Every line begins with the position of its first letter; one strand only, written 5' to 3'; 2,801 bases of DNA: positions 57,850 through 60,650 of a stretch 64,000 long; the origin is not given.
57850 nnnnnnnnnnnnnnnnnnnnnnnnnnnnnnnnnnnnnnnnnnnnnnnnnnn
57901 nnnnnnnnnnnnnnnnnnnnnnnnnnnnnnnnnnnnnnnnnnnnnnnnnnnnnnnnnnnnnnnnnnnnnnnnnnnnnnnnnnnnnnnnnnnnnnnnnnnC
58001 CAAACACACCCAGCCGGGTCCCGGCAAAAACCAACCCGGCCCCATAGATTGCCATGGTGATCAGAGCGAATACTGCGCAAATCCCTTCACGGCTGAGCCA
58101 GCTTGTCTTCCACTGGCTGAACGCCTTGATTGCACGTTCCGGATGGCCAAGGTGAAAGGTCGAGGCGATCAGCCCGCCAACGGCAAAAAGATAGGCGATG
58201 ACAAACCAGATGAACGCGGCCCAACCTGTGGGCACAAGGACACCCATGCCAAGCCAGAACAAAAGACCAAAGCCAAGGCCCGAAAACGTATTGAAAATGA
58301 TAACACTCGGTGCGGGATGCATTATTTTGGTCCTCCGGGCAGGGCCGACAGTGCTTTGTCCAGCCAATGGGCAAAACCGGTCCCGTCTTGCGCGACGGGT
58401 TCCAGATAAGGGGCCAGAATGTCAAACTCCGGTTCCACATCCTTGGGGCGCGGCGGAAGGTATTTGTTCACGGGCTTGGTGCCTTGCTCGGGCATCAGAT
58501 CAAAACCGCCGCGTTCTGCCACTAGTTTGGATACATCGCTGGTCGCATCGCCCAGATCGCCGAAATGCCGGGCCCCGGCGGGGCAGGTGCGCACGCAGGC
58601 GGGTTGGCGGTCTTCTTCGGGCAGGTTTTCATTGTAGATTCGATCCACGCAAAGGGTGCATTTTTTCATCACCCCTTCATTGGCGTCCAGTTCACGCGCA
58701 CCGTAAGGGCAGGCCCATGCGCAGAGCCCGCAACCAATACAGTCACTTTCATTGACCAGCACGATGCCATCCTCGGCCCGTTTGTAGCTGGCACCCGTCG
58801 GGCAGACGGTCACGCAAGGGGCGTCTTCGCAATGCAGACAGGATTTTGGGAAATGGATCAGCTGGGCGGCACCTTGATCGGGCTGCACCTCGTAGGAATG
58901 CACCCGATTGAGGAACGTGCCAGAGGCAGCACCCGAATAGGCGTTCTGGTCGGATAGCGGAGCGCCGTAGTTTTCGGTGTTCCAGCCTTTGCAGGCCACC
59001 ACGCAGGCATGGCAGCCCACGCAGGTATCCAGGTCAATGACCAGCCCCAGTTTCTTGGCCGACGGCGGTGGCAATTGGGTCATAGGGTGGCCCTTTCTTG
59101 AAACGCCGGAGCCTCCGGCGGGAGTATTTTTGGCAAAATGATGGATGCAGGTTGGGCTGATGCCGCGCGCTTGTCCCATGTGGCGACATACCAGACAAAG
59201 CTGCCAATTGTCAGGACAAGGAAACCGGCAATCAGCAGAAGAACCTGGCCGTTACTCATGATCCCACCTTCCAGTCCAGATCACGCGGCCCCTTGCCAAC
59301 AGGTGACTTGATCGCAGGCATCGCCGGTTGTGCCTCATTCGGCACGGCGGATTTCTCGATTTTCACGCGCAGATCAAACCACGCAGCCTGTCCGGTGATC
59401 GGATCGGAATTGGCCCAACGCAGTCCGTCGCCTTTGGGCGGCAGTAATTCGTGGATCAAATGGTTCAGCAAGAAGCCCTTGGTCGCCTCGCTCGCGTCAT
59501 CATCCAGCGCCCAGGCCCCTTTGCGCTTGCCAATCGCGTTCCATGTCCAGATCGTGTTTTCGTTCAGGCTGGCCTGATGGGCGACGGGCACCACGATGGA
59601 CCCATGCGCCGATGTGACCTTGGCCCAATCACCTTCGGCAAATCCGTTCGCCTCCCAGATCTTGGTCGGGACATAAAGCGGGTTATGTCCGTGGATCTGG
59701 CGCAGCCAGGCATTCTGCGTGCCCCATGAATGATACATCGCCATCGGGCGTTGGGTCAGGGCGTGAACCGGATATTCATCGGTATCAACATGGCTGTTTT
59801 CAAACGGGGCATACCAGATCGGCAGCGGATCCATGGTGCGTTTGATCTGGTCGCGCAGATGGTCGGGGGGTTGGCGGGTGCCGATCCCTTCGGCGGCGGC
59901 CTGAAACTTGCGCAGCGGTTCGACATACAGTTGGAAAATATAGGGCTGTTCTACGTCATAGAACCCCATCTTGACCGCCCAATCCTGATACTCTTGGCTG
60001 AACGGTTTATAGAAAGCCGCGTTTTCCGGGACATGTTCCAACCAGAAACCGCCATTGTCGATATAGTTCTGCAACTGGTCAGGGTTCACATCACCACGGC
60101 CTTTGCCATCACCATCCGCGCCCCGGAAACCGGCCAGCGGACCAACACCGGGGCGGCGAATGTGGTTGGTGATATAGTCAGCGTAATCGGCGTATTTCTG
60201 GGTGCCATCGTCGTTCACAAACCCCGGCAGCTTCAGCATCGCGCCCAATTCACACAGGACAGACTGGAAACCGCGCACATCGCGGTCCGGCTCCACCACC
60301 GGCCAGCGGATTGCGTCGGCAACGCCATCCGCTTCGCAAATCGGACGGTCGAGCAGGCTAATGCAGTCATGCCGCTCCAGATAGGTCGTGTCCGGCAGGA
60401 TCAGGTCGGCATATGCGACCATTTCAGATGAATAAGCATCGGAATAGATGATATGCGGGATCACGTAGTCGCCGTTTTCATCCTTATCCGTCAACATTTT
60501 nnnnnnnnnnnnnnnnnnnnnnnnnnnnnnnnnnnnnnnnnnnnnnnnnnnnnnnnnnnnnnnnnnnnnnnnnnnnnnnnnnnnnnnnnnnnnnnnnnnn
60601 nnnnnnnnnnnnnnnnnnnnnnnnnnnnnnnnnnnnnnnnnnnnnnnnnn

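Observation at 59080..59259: Hidden 59-aa membrane protein translationally coupled to both soeA and soeB: candidate fourth Soe subunit or assembly factor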

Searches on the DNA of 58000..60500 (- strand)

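Call 35: search_dna_similar(query=window:59097-59139:-, collection=plasmids, mode=distant, max_evalue=1, max_rows=25)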
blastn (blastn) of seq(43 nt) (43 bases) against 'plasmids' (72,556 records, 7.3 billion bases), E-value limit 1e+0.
Records with a match: 14; places in all: 15; records where one place covers at least 80% of the query: 2.
Best place of each record, by identity: >=99% 5; 95-99% 3; 90-95% 3; 80-90% 3.
By first word of the organism name: Dinoroseobacter 3; Parasedimentitalea 2; Ruegeria 2; Shinella 2; Tateyamaria 1; Phaeobacter 1; Tritonibacter 1; Thioclava 1; Salipiger 1.
By predicted mobility (MOB-suite, as given by PLSDB): non-mobilizable 13; conjugative 1.
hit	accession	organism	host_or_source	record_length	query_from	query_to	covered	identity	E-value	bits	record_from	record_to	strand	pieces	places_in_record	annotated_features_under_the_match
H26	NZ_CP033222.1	Parasedimentitalea marina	Cell culture,deep seawater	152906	1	32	74%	93.8%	9e-5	50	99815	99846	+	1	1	none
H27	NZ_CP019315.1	Tateyamaria omphalii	Single cell,seawater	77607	1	36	84%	83.3%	2e-1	39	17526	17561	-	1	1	none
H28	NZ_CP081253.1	Phaeobacter inhibens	-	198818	1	35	81%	82.9%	6e-1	37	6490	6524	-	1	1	none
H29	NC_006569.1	Ruegeria pomeroyi DSS-3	-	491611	3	32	70%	90.0%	5e-2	42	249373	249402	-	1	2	none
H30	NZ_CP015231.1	Tritonibacter mobilis F1926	cell culture,seawater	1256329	8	36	67%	89.7%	2e-1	40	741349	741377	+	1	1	record has no annotation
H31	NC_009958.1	Dinoroseobacter shibae DFL 12 = DSM 16493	-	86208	11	36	60%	96.2%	1e-2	44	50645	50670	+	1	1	none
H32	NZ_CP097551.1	Dinoroseobacter shibae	Alexandrium ostenfeldii,pure culture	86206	11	36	60%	96.2%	1e-2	44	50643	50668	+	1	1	none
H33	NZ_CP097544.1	Dinoroseobacter shibae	Prorocentrum lima,pure culture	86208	11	36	60%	96.2%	1e-2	44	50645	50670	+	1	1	none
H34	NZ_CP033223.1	Parasedimentitalea marina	Cell culture,deep seawater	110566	8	32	58%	100.0%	1e-3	46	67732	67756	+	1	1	none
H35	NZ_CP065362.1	Ruegeria sp. SCSIO 43209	Galaxea fascicularis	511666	11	35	58%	92.0%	6e-1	37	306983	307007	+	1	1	none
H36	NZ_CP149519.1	Thioclava sp. GXIMD4215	pure culture,mangrove soil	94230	9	29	49%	100.0%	2e-1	39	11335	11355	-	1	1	none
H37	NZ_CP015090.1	Salipiger abyssi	single cell,marine seawater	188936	10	29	47%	100.0%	6e-1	37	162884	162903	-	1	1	none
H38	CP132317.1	Shinella sumterensis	Homo sapiens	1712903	18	37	47%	100.0%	6e-1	37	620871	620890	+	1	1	none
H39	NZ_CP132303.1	Shinella sumterensis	Homo sapiens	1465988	18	37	47%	100.0%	6e-1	37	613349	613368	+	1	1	none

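Call 36: get_annotated_region(hit=H26, flank=1500)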
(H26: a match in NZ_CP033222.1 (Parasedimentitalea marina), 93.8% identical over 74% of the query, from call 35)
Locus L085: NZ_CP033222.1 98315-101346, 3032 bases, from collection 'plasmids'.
description: Parasedimentitalea marina strain W43 plasmid pW43C, complete sequence
organism: Parasedimentitalea marina (NCBI taxid 2483033)
taxonomy: Bacteria; Pseudomonadota; Alphaproteobacteria; Rhodobacterales; Paracoccaceae; Parasedimentitalea; Parasedimentitalea marina
host: -; source: Cell culture,deep seawater; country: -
typing (MOB-suite, as given by PLSDB): non-mobilizable; replicon rep_cluster_508
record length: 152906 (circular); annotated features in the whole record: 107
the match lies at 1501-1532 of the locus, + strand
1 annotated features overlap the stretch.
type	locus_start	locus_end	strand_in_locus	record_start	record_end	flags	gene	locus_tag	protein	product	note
CDS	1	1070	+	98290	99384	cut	gcvT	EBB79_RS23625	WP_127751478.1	glycine cleavage system aminomethyltransferase GcvT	GO:0006546 - glycine catabolic process [Evidence IEA]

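Call 38: get_annotated_region(hit=H31, flank=1500)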
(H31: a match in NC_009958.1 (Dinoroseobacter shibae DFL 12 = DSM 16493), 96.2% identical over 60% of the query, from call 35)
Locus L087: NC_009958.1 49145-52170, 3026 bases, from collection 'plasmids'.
description: Dinoroseobacter shibae DFL 12 = DSM 16493 plasmid pDSHI04, complete sequence
organism: Dinoroseobacter shibae DFL 12 = DSM 16493 (NCBI taxid 398580)
taxonomy: Bacteria; Pseudomonadota; Alphaproteobacteria; Rhodobacterales; Roseobacteraceae; Dinoroseobacter; Dinoroseobacter shibae; Dinoroseobacter shibae DFL 12 = DSM 16493
host: -; source: -; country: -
typing (MOB-suite, as given by PLSDB): non-mobilizable; replicon rep_cluster_579
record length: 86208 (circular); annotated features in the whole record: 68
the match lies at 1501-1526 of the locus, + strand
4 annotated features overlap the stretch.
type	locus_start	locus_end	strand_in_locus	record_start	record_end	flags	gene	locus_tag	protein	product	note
CDS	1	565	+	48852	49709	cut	rfbD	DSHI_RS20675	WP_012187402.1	dTDP-4-dehydrorhamnose reductase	GO:0019305 - dTDP-rhamnose biosynthetic process [Evidence IEA]; GO:0009243 - O antigen biosynthetic process [Evidence ...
CDS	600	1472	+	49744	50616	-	rfbA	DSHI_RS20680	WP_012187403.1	glucose-1-phosphate thymidylyltransferase RfbA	GO:0019305 - dTDP-rhamnose biosynthetic process [Evidence IEA]; GO:0009243 - O antigen biosynthetic process [Evidence ...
CDS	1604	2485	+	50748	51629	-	-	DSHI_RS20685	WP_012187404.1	NAD-dependent epimerase/dehydratase family protein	-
CDS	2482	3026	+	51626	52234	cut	-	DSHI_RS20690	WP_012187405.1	sugar transferase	GO:0006486 - protein glycosylation [Evidence IEA]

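Call 69: search_rna_families(source=window, start=58000, end=60500, threshold=evalue, max_evalue=1)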
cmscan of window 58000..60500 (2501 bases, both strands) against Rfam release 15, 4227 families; matches with E-value up to 1: 0.
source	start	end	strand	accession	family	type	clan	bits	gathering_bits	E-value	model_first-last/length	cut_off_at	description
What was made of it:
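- Tried and rejected: Rfam found nothing on the spacer (call 69).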
